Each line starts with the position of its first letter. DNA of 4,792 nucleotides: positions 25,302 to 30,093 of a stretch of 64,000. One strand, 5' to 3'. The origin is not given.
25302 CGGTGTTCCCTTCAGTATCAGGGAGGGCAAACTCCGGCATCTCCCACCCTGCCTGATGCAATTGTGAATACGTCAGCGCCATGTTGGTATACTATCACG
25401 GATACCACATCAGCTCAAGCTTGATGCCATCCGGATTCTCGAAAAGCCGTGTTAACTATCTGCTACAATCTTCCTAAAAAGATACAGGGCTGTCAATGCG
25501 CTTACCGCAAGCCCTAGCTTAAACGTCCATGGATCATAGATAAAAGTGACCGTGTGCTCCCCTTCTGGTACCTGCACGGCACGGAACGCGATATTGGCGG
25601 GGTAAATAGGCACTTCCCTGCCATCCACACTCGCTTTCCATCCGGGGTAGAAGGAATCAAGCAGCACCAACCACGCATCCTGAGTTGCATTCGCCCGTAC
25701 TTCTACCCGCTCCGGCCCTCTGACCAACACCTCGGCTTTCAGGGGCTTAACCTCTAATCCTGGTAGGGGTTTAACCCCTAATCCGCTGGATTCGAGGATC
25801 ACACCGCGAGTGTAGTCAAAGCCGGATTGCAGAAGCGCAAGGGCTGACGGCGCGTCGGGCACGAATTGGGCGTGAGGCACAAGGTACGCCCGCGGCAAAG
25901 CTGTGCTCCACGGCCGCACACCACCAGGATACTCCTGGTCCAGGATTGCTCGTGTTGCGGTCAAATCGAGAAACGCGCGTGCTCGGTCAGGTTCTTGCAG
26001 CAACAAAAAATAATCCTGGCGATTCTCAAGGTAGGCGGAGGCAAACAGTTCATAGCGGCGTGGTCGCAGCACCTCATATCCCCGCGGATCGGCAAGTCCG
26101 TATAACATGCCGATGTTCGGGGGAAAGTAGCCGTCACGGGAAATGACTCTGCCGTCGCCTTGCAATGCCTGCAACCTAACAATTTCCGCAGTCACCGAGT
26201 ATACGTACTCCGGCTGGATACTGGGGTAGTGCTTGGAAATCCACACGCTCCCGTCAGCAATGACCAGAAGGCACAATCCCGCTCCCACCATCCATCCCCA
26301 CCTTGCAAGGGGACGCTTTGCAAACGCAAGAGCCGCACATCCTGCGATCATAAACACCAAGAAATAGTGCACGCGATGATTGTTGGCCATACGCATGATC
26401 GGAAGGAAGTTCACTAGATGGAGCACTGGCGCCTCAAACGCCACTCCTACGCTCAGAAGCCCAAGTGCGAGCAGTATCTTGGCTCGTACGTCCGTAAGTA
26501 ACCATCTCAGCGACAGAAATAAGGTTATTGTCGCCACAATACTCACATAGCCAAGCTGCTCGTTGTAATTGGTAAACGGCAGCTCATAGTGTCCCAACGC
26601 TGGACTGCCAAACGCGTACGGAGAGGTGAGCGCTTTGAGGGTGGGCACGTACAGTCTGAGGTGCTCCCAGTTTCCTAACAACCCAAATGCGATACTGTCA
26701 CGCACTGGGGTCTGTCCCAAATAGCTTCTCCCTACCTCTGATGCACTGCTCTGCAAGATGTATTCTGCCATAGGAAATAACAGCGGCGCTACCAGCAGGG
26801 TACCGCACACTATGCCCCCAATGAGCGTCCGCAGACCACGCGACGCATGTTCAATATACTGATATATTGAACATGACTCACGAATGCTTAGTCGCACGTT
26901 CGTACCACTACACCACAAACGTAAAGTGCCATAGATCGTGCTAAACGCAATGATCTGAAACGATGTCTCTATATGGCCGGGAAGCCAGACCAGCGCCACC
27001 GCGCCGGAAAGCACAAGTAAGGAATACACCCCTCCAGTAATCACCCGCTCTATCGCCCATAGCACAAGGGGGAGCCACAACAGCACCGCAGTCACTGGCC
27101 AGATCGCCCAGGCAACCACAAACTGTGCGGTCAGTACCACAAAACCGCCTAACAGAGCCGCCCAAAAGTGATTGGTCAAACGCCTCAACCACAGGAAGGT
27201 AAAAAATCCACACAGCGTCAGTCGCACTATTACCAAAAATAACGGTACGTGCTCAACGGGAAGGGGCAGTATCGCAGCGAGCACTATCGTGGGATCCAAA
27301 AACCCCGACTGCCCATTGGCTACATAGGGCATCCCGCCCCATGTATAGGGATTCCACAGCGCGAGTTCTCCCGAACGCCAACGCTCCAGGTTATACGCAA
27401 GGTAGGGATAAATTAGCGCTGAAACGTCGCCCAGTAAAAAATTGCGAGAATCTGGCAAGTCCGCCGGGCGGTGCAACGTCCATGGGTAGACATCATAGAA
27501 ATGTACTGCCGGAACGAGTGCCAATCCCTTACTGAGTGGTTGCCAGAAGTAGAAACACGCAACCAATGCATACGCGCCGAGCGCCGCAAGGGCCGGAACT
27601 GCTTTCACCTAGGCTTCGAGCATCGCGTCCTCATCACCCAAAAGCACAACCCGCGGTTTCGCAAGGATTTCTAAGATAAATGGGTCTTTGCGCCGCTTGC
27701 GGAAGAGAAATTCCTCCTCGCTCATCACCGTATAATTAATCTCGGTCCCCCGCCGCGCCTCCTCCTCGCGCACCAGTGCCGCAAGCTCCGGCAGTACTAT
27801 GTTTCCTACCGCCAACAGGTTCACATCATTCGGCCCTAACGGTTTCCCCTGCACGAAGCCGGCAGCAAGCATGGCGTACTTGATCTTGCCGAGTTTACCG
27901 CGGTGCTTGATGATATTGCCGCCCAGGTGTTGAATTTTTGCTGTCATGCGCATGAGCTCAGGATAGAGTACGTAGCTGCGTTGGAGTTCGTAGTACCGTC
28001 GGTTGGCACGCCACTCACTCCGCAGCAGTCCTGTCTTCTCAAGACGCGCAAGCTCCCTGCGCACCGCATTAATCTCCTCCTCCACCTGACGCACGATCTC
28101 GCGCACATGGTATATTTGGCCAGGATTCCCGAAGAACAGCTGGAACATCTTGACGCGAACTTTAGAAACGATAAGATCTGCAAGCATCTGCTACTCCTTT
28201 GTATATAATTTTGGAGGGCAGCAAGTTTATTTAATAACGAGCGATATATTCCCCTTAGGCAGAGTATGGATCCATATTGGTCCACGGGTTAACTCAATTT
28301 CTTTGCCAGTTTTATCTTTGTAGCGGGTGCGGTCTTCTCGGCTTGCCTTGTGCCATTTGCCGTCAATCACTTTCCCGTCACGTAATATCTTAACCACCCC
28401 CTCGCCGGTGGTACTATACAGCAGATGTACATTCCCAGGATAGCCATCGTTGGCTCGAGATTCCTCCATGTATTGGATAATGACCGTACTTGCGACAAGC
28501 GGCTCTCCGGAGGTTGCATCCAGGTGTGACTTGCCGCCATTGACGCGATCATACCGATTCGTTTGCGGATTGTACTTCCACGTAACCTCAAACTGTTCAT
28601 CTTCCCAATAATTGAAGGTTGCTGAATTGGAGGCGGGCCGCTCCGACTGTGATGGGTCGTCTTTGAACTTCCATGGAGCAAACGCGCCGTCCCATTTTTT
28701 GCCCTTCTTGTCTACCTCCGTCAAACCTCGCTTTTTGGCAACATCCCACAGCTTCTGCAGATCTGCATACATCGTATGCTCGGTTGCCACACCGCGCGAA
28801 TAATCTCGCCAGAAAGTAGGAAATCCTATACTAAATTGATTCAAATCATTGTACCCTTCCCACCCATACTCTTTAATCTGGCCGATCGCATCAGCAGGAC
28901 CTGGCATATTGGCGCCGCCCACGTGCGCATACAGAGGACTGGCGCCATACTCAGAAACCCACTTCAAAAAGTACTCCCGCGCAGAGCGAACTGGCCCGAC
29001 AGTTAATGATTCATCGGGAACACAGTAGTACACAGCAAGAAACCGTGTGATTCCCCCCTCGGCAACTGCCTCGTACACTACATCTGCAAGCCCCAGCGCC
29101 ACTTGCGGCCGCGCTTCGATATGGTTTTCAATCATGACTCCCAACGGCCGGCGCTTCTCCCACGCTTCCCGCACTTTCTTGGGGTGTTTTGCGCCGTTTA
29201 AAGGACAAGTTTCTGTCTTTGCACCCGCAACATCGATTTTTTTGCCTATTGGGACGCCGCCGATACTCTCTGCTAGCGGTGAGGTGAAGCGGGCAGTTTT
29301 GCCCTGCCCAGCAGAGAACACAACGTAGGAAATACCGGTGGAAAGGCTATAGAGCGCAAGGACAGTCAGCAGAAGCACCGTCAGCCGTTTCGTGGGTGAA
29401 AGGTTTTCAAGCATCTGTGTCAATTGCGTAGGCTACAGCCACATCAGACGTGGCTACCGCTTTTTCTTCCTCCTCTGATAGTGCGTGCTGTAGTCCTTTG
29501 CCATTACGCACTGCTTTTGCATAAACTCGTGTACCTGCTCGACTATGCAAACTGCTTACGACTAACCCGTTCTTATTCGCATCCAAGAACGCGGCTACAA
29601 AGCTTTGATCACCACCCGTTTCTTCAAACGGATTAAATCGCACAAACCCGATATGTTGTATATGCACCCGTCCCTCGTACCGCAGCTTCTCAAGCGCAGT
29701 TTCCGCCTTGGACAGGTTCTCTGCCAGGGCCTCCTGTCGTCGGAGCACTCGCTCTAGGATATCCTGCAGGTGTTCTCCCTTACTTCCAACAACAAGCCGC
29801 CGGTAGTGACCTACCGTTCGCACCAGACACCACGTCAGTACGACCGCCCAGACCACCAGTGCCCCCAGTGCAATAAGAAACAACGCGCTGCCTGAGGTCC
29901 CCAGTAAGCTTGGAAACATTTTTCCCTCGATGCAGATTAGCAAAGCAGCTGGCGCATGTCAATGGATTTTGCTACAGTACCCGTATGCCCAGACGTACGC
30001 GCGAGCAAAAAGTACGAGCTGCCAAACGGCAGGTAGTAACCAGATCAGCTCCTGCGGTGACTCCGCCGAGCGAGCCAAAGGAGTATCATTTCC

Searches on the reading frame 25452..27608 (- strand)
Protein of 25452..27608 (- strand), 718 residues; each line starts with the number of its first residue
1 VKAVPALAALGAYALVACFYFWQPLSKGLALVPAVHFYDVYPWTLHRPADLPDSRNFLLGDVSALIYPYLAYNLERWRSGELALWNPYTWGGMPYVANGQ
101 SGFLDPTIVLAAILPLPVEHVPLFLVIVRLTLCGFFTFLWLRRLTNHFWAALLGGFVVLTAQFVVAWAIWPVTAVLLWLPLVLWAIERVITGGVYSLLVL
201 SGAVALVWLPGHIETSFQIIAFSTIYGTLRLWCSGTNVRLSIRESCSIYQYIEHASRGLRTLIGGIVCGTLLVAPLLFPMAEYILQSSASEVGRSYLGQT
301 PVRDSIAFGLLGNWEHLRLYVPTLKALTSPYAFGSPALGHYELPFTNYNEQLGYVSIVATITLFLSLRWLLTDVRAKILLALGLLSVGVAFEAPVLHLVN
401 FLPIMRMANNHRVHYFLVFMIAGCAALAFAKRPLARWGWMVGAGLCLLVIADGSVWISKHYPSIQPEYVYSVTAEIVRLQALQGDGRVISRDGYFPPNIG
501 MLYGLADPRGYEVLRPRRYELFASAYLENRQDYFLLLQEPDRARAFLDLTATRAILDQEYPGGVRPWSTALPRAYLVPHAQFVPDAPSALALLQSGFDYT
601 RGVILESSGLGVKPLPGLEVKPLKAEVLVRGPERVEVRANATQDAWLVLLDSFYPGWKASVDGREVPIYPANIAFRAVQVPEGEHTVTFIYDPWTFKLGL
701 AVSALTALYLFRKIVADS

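Call 11: search_protein_families(library=pfam, proteins=[window:25452-27608:-], max_evalue=0.01)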
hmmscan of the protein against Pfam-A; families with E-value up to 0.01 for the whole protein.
window:25452-27608:- (718 aa): 1 family
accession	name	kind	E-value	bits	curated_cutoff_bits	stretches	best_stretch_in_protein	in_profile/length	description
PF09586.16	YfhO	-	3.2e-16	59.3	28.5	2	636-703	767-835/835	Bacterial membrane protein YfhO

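Call 28: find_encoding_contigs(protein=window:25455-27608:-, flank=10000, max_places=6)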
Protein window:25455-27608:- (718 aa): no gene with exactly this product is on record in the collection.
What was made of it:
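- Tried and rejected: It failed (call 28).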

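Call 30: find_homologous_proteins(query=window:25455-27608:-)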
Query window:25455-27608:- (718 aa): 117 proteins with E <= 0.001 among 8000 candidates.
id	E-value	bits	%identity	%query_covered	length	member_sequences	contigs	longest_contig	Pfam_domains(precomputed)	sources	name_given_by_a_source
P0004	0.0e+0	1630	100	100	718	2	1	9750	PF09586.17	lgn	-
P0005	1.3e-245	835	57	97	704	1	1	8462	PF09586.17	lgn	-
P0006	1.6e-191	656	46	98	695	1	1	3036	PF09586.17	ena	-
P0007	2.0e-38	150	31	34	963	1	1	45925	PF09586.17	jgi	jgi:hypothetical protein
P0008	1.4e-36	144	35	30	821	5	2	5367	PF09586.17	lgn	-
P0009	1.6e-35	141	33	29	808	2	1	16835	PF09586.17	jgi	-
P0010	3.5e-35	140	40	17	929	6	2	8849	PF09586.17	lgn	-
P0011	3.8e-35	139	34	30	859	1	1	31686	PF09586.17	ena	-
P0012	3.5e-34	136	29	59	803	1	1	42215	PF09586.17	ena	-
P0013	8.2e-34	135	28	56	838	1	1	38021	PF09586.17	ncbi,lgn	-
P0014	1.3e-33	134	35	32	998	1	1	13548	PF09586.17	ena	-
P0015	1.5e-32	131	30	43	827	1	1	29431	PF09586.17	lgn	-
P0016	1.5e-32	131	29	60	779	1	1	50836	PF09586.17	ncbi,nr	ncbi:MAG: hypothetical protein P4L84_01175 [Isosphaeraceae bacterium]|nr:hypothetical protein [Isosp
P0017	3.2e-32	130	30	36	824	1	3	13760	PF09586.17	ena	-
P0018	3.4e-31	126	29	40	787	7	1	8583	PF09586.17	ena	-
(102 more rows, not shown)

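Call 33: find_encoding_contigs(protein=P0005, flank=10000, max_places=3)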
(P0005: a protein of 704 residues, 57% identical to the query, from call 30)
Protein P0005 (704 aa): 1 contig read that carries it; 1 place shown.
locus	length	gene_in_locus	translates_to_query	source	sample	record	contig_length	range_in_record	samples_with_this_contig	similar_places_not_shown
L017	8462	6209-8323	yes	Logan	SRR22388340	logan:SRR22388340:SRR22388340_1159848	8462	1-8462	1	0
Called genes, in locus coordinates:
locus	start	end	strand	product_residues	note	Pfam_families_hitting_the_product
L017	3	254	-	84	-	?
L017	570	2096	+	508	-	PF00479:G6PD_N, PF02781:G6PD_C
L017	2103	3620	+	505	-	PF13541:ChlI, PF00158:Sigma54_activat (faint), PF00493:MCM (faint), PF01078:Mg_chelatase, PF07728:AAA_5 (faint), PF13335:Mg_chelatase_C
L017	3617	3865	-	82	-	-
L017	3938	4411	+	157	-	PF14584:DUF4446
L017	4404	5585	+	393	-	PF11258:DUF3048, PF17479:DUF3048_C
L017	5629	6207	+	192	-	-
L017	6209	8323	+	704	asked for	PF09586:YfhO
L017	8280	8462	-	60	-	?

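Call 34: find_encoding_contigs(protein=P0006, flank=10000, max_places=3)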
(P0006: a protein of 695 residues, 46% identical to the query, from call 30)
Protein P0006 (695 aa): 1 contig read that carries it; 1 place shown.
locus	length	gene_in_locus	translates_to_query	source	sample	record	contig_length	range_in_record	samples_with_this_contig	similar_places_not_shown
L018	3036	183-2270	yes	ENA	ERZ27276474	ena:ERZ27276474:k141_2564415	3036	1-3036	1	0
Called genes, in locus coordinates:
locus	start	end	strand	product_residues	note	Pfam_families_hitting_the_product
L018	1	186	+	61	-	?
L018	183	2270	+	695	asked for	PF09586:YfhO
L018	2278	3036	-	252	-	?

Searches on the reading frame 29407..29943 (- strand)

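Call 69: search_protein_families(library=pfam, proteins=[window:29407-29943:-], max_evalue=0.00001)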
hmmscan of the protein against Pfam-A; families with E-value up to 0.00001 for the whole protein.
window:29407-29943:- (178 aa): 1 family
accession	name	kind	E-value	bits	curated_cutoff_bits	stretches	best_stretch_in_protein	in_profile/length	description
PF14584.11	DUF4446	-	1.3e-32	113.3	27.4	1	25-164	9-147/150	Protein of unknown function (DUF4446)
